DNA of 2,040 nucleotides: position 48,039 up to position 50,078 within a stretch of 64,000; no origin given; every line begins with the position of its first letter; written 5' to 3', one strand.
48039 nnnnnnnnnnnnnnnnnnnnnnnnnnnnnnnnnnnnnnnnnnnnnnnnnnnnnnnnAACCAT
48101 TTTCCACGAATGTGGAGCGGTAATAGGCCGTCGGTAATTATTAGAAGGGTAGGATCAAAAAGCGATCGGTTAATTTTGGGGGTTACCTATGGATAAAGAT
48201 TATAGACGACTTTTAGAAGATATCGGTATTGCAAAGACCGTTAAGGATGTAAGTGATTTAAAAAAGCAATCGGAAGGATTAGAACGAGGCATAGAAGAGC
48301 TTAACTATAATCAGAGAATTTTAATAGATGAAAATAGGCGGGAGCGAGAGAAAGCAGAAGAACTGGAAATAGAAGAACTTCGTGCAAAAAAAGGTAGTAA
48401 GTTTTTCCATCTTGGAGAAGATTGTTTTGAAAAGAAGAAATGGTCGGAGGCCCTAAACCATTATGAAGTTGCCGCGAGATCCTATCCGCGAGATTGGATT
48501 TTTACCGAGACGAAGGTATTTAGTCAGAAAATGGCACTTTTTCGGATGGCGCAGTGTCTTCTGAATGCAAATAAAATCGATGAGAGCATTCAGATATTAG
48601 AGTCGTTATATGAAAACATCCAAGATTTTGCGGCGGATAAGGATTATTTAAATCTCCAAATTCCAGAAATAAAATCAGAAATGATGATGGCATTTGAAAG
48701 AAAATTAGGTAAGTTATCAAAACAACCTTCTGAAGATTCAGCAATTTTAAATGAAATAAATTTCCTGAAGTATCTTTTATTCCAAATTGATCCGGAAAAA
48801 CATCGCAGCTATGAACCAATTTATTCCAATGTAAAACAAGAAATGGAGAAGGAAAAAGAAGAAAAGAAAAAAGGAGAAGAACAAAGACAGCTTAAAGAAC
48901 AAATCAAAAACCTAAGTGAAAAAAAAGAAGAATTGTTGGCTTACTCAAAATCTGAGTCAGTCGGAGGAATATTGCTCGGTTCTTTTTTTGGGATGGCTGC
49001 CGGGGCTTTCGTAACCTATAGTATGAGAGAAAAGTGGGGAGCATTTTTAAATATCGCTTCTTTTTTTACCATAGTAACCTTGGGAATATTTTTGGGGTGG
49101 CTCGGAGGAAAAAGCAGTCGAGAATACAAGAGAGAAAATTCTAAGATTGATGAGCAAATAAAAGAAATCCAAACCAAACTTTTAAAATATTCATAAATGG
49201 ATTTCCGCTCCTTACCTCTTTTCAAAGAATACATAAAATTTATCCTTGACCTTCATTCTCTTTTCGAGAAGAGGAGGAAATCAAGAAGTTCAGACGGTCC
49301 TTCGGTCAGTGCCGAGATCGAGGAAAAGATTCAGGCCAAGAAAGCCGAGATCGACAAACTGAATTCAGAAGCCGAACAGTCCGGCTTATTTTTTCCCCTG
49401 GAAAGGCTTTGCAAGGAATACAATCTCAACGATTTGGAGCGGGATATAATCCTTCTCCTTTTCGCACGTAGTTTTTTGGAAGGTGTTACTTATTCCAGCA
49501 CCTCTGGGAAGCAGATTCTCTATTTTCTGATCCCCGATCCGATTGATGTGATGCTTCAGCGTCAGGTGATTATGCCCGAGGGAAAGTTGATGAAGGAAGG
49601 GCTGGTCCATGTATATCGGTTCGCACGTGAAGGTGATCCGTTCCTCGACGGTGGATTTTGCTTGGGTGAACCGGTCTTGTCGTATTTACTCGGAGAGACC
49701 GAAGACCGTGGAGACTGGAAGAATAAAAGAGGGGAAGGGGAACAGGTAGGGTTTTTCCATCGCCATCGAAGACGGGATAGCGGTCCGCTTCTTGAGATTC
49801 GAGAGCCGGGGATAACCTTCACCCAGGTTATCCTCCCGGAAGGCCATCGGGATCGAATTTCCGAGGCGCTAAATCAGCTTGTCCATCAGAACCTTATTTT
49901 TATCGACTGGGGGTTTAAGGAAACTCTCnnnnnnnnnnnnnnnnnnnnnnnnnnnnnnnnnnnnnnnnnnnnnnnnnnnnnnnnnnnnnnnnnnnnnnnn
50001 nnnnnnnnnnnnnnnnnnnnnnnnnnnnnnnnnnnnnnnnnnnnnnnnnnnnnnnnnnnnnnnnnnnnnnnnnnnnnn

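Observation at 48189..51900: Candidate three-gene defence module: coiled-coil membrane protein + classic AAA+ ATPase + EEP nuclease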

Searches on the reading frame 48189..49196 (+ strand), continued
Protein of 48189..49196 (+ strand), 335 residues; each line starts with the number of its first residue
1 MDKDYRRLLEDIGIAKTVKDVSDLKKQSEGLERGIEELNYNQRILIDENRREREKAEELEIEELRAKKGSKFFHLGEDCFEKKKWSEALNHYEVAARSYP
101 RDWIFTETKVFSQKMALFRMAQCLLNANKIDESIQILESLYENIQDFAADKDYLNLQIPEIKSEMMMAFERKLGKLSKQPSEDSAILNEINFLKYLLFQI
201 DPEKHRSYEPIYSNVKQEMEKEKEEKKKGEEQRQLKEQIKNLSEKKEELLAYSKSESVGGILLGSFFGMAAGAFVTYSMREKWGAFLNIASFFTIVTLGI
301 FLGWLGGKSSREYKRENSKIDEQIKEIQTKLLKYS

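Call 93: predict_structure(alignment_id=A5)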
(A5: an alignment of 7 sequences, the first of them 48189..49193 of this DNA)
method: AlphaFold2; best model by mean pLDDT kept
length: 335 residues; sequences in the alignment: 7
mean_pLDDT: 83.8   pTM: 0.59
mean pLDDT of the five models: 83.8, 83.6, 83.4, 81.1, 80.7
residues with pLDDT >= 90: 170; 70-90: 102; 50-70: 41; < 50: 22
segments of 3 or more residues with pLDDT < 50: 278-284, 286-288
pLDDT, mean of each block of 10 residues (from residue 1): 76 79 82 90 94 94 96 98 98 98 92 97 97 96 92 91 96 92 89 95 95 92 88 87 81 57 50 50 49 64 55 77 83 73
secondary structure, 60 per line:
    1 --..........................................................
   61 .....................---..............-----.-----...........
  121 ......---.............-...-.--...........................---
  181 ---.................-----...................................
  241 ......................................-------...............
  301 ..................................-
elements in order: H3-81 H85-98 H112-126 H130-142 H151-177 H184-200 H206-278 H286-334

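Call 96: fold_search(model_id=the predicted structure, library=pdb)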
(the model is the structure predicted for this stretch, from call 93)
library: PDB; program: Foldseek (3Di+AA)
matches with E <= 10: 884; with E <= 0.001: 0
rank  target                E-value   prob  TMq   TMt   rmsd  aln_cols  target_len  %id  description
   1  5lyp                  2.8e-03  1.00  0.25  0.55   6.7       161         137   14  Crystal structure of the Tpr Domain of Sgt2. (released 2017-10-25)
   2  7aie_A                2.8e-03  1.00  0.24  0.35  13.2       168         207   14  Crystal structure of a truncated form of the KLC1-TPR domain ([A1-B5] fragment) - Monoclinic crystal form (released 2021-10-06)
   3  6u1s_A                3.1e-03  1.00  0.31  0.33  12.1       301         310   11  Cryo-EM structure of a de novo designed 16-helix transmembrane nanopore, TMHC8_R. (released 2020-08-19)
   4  3qky                  3.6e-03  1.00  0.28  0.36  21.9       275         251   11  Crystal structure of Rhodothermus marinus BamD (released 2011-04-20)
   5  7aoi_BF               4.9e-03  1.00  0.22  0.21  15.8       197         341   12  Trypanosoma brucei mitochondrial ribosome large subunit assembly intermediate (released 2020-12-02)
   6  7aie_B                5.1e-03  1.00  0.24  0.35  13.4       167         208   13  Crystal structure of a truncated form of the KLC1-TPR domain ([A1-B5] fragment) - Monoclinic crystal form (released 2021-10-06)
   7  6t3h_B                5.1e-03  1.00  0.27  0.26  27.2       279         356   13  Structure of the Rap conjugation gene regulator of the plasmid pLS20 in apo form (released 2020-06-24)
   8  5lyn_A                5.4e-03  1.00  0.25  0.56   6.7       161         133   14  Structure of the Tpr Domain of Sgt2 in complex with yeast Ssa1 peptide fragment (released 2017-10-25)
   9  1elr_A                6.3e-03  1.00  0.23  0.48   7.0       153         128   14  Crystal structure of the TPR2A domain of HOP in complex with the HSP90 peptide MEEVD (released 2000-04-26)
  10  9gzg_A                6.6e-03  1.00  0.25  0.51   6.8       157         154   18  Crystal structure of CTPR4E4 mutant (released 2025-10-15)
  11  6yxx_BF               6.6e-03  1.00  0.24  0.23  15.4       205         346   12  State A of the Trypanosoma brucei mitoribosomal large subunit assembly intermediate (released 2020-10-14)
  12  7aie_D                7.0e-03  1.00  0.23  0.35  13.3       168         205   13  Crystal structure of a truncated form of the KLC1-TPR domain ([A1-B5] fragment) - Monoclinic crystal form (released 2021-10-06)
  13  1p5q_A                8.1e-03  1.00  0.25  0.29  13.5       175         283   13  Crystal Structure of FKBP52 C-terminal Domain (released 2004-06-22)
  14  9up5_A                8.1e-03  0.99  0.28  0.28  25.4       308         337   12  Crystal structure of LapB from Klebsiella pneumoniae (released 2026-03-04)
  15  2vyi_B                8.5e-03  1.00  0.25  0.60   6.3       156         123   10  Crystal Structure of the TPR domain of Human SGT (released 2008-08-12)
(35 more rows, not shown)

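Call 101: find_related_loci(query=A5, collection=viral_contigs, flank=6000)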
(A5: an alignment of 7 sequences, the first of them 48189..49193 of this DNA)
Query A5 (335 aa) in viral_contigs; peptide patterns used: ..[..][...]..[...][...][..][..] (x = any residue, [..] = any of these).
8 stretches matched a pattern, but none encodes a relative of the query by tblastn (E <= 1e-3).

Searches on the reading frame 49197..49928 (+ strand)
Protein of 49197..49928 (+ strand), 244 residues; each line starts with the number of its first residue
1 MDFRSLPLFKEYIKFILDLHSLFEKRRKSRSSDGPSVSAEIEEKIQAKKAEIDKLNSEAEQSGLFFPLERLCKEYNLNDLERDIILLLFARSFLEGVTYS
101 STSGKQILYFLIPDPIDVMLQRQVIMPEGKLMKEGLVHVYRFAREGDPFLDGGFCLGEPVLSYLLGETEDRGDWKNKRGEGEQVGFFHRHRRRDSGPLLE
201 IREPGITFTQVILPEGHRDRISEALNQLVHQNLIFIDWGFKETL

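Call 69: search_solved_structures(query=window:49197-49928:+, max_evalue=10)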
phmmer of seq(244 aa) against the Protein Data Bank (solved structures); distinct sequences matched with E-value up to 10: 1.
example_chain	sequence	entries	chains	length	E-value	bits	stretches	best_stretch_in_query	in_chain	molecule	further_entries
9ofo_A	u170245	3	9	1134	2.2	11.1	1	71-107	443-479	Surface glycoprotein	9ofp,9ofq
